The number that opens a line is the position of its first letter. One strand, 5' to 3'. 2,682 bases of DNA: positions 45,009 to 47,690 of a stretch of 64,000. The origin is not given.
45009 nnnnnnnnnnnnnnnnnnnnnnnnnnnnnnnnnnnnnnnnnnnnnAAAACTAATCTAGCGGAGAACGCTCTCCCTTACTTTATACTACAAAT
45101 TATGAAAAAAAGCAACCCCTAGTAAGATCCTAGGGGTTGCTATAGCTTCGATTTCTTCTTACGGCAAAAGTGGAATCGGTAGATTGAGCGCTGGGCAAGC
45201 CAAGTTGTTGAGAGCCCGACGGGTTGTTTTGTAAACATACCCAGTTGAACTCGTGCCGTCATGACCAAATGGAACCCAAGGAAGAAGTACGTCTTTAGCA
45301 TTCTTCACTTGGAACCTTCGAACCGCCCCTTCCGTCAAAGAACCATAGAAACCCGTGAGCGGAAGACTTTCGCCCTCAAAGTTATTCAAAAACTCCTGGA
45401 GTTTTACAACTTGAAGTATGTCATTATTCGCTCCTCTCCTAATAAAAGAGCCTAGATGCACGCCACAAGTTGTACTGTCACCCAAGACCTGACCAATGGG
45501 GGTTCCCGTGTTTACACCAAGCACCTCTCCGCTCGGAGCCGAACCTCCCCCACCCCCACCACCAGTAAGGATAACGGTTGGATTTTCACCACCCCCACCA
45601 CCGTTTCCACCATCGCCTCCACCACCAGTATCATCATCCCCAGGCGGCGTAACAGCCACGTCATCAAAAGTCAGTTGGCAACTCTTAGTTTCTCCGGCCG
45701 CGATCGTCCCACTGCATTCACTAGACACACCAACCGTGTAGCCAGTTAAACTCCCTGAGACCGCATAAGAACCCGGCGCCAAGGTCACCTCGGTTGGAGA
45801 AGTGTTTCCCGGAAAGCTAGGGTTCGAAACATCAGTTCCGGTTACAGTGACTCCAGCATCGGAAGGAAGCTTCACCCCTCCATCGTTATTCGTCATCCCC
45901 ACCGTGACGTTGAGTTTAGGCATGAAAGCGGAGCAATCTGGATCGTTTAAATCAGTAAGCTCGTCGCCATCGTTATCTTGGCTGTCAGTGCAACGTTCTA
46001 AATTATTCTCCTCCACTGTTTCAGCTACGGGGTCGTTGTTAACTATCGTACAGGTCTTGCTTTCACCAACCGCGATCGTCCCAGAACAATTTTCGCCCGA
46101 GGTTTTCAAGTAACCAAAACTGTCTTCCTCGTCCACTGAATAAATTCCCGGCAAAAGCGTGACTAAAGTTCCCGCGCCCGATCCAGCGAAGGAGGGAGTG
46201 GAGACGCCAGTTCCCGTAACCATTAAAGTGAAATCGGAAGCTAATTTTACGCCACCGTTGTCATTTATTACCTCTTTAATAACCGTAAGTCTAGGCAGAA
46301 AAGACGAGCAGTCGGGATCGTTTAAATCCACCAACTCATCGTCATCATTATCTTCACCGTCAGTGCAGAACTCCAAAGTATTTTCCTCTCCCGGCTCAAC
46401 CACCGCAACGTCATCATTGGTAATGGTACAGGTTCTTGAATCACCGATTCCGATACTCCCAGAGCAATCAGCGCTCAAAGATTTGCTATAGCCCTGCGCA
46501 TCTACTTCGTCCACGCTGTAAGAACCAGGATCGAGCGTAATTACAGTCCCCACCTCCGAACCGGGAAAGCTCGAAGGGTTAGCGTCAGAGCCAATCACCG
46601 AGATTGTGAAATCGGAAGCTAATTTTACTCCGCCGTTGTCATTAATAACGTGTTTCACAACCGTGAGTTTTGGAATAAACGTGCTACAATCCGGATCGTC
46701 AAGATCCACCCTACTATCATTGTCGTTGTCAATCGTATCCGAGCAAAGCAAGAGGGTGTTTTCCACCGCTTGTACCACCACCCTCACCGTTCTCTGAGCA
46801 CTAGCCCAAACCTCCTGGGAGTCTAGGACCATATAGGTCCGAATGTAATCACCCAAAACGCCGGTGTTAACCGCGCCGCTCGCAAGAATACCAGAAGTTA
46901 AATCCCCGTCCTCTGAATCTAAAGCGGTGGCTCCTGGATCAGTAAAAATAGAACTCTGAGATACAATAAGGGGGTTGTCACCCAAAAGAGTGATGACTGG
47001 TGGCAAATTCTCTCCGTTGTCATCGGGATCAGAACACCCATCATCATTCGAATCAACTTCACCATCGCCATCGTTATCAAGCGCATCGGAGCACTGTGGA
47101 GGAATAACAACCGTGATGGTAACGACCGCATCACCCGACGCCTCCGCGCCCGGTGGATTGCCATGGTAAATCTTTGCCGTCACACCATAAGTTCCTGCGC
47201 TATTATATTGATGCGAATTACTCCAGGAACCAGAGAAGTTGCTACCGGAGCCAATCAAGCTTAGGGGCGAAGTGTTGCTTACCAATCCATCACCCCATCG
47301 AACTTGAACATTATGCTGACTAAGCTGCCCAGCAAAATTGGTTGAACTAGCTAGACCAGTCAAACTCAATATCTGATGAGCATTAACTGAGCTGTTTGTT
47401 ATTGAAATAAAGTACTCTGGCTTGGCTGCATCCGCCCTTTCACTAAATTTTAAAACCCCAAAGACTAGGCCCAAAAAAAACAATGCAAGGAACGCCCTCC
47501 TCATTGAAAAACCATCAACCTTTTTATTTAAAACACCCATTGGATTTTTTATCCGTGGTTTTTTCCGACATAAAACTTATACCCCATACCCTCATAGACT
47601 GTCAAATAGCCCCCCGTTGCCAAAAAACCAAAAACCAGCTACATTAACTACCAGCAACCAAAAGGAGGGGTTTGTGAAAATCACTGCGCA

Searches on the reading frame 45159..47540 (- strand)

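Call 9: search_protein_families(library=pfam, proteins=[window:45159-47540:-], max_evalue=0.001)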
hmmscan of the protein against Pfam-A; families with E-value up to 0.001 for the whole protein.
window:45159-47540:- (793 aa): 3 families
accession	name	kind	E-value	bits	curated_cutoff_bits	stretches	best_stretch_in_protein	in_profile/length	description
PF19403.5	SpaA_2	-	2.5e-17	63.7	25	2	291-363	5-78/96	Prealbumin-like fold domain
PF16403.11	Bact_surface_Ig-like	-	6.6e-15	55.4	27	1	183-254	1-71/71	Bacterial surface protein, Ig-like domain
PF01471.23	PG_binding_1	-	4e-05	24.1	23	1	710-746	4-40/57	Putative peptidoglycan binding domain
